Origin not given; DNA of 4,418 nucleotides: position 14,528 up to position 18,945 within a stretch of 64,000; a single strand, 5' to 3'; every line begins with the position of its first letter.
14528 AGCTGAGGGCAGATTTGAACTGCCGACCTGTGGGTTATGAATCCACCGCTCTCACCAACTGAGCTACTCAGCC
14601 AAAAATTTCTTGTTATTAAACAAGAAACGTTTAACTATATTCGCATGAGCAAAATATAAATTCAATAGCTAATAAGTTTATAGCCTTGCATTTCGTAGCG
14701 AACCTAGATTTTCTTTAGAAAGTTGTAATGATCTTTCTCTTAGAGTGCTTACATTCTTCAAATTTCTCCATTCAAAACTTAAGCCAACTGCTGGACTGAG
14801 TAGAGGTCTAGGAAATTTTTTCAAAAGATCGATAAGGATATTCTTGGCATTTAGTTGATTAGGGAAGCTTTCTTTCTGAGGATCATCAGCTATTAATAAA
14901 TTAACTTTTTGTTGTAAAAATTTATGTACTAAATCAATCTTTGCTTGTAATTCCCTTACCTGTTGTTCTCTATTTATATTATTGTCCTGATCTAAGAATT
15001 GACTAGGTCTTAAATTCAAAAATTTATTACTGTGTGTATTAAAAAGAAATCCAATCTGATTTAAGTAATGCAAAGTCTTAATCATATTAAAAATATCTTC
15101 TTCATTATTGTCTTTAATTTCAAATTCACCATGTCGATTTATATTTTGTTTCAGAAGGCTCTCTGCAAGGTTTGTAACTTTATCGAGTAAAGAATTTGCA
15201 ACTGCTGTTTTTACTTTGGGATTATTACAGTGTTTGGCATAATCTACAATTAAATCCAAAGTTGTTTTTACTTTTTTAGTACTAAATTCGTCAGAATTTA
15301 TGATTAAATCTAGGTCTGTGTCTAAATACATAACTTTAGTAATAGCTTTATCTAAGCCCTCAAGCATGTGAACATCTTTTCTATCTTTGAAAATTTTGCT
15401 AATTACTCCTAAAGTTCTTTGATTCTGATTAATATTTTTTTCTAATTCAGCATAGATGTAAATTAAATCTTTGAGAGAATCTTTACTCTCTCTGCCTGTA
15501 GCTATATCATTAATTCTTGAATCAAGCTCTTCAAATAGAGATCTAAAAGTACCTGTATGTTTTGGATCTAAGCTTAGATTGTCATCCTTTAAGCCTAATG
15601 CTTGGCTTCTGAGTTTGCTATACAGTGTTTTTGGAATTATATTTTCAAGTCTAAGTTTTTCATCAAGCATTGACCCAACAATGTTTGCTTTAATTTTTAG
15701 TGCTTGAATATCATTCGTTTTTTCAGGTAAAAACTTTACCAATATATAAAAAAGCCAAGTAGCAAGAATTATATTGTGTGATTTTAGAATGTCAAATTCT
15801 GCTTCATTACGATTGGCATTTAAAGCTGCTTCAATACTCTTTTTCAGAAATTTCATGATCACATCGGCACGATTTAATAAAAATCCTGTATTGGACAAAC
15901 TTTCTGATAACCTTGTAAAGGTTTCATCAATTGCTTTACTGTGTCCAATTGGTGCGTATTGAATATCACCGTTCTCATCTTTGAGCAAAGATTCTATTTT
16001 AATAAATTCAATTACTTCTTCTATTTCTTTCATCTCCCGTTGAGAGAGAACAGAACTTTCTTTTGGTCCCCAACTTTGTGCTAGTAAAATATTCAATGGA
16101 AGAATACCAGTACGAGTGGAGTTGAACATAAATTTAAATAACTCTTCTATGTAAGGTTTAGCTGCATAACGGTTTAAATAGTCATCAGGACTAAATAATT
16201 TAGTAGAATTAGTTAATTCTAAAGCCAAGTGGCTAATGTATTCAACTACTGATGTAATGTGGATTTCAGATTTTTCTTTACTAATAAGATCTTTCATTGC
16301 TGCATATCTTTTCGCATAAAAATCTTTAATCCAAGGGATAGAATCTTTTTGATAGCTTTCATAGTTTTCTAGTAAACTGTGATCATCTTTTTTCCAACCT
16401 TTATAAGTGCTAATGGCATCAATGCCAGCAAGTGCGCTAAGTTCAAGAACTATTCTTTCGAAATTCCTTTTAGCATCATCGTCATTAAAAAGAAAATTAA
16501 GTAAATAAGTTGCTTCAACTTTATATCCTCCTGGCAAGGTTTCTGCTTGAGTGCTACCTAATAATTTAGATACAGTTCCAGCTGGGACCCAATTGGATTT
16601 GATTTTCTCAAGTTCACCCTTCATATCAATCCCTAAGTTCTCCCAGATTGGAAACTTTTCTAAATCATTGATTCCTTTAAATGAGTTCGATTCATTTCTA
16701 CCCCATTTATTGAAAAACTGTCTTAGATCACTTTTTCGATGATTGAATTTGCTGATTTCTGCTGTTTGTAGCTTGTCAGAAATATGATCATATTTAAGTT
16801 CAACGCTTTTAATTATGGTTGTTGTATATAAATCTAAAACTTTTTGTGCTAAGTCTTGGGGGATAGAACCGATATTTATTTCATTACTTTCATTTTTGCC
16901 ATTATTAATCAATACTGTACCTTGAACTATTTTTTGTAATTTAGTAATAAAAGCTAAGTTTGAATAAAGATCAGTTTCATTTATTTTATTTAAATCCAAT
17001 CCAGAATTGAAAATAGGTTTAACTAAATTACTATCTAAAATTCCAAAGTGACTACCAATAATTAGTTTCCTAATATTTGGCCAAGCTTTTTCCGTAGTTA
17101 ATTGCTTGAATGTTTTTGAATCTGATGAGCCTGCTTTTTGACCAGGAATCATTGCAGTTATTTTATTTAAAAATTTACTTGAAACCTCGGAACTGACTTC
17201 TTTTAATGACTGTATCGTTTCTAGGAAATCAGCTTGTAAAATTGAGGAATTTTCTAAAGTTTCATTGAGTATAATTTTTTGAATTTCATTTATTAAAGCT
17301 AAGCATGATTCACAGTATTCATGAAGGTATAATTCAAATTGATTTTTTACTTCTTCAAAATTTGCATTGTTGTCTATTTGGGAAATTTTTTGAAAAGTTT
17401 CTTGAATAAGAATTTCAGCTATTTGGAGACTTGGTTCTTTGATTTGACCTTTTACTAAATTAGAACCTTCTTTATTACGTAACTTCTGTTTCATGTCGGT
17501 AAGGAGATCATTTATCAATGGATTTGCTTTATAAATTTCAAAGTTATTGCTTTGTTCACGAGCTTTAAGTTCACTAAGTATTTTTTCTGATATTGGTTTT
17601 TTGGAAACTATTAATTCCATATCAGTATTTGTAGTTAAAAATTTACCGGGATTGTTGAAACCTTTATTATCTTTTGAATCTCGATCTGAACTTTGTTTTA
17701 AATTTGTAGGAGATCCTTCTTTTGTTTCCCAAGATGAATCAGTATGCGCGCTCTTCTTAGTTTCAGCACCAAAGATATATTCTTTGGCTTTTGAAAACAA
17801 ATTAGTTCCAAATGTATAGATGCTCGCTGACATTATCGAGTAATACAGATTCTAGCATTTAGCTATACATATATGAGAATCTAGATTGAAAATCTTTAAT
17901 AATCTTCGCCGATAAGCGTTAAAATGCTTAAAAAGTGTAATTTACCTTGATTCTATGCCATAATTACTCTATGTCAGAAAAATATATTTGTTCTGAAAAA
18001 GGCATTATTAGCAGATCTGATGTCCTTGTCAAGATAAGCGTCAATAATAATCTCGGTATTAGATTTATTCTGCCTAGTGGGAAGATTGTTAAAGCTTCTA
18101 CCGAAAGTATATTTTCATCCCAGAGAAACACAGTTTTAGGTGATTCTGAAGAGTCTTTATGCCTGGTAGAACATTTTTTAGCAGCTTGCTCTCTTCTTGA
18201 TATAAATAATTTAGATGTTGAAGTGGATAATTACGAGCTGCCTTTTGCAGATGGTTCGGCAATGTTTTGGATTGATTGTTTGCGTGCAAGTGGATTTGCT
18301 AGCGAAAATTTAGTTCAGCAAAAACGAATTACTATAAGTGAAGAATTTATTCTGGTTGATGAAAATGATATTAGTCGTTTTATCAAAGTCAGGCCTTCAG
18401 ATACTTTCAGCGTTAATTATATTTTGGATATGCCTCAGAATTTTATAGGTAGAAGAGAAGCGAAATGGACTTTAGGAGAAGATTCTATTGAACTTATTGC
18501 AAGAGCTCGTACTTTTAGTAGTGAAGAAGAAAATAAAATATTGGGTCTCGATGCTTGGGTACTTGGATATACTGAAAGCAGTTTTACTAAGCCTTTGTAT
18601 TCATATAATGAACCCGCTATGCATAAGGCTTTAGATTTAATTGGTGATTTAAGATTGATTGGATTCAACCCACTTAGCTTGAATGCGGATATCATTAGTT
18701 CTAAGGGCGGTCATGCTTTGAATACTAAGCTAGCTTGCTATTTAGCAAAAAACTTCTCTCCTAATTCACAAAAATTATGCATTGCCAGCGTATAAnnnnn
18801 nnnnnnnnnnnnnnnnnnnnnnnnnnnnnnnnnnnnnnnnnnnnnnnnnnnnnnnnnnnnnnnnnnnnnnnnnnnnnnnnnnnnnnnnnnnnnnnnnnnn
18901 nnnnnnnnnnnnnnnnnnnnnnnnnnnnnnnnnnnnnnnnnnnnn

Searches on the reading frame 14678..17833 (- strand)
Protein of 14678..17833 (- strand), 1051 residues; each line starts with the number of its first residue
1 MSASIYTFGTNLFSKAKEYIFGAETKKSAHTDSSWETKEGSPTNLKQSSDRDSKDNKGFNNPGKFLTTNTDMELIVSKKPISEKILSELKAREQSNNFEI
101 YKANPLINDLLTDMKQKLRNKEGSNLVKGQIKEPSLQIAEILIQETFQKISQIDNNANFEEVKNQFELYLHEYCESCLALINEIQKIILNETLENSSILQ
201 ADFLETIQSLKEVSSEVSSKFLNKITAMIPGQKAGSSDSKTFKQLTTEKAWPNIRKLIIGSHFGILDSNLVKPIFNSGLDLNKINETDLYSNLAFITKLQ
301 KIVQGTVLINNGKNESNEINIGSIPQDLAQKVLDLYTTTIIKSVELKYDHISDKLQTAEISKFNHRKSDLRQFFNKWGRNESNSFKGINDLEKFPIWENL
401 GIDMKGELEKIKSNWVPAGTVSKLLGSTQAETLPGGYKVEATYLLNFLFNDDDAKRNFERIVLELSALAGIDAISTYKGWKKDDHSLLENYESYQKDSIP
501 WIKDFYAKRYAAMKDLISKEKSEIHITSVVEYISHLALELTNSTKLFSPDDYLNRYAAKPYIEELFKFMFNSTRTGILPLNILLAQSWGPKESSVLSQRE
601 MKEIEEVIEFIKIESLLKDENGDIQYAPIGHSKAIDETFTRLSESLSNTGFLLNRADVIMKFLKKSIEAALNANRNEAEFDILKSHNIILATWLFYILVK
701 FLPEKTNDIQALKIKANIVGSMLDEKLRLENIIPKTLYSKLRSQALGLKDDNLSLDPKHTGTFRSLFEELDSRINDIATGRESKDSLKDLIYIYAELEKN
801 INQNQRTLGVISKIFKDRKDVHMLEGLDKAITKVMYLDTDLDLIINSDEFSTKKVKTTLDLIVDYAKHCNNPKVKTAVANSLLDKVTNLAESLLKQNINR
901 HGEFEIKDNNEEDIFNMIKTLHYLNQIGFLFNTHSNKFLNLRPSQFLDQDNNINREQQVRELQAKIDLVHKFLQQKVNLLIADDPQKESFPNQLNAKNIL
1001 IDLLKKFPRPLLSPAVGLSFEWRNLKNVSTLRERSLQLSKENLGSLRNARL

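Call 5: search_protein_families(library=pfam, proteins=[window:14678-17833:-], max_evalue=1)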
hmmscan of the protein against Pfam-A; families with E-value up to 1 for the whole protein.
window:14678-17833:- (1051 aa): 0 families

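Call 6: search_protein_families(library=ncbifam, proteins=[window:14678-17833:-], max_evalue=1)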
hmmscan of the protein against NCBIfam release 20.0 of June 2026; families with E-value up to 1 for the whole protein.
window:14678-17833:- (1051 aa): 0 families

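Call 36: search_protein_families(library=phrogs, proteins=[window:14678-17833:-], max_evalue=0.1)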
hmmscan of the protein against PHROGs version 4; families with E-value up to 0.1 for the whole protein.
window:14678-17833:- (1051 aa): 1 family
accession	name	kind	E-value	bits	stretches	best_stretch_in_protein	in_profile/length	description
phrog_12737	-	unknown function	0.057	14.3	0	824-863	2-41/47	-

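Call 37: search_protein_families(library=padloc, proteins=[window:14678-17833:-], max_evalue=0.1)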
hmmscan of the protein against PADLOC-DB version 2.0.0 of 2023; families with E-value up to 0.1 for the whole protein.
window:14678-17833:- (1051 aa): 0 families

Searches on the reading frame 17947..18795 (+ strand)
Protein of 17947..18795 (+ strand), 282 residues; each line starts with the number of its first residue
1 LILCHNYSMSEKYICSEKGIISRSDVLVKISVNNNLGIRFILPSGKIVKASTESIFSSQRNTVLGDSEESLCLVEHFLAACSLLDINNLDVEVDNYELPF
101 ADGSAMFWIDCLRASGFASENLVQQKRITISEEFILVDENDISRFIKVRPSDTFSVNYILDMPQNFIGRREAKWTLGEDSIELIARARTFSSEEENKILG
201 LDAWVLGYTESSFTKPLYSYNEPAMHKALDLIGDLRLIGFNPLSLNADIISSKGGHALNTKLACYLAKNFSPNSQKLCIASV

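Call 21: search_protein_families(library=pfam, proteins=[window:17947-18795:+], max_evalue=0.001)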
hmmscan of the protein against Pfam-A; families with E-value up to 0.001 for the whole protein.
window:17947-18795:+ (282 aa): 1 family
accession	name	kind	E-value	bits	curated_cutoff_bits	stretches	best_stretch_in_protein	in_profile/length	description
PF03331.19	LpxC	-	1.9e-41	142.8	27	1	11-266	6-266/268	UDP-3-O-acyl N-acetylglycosamine deacetylase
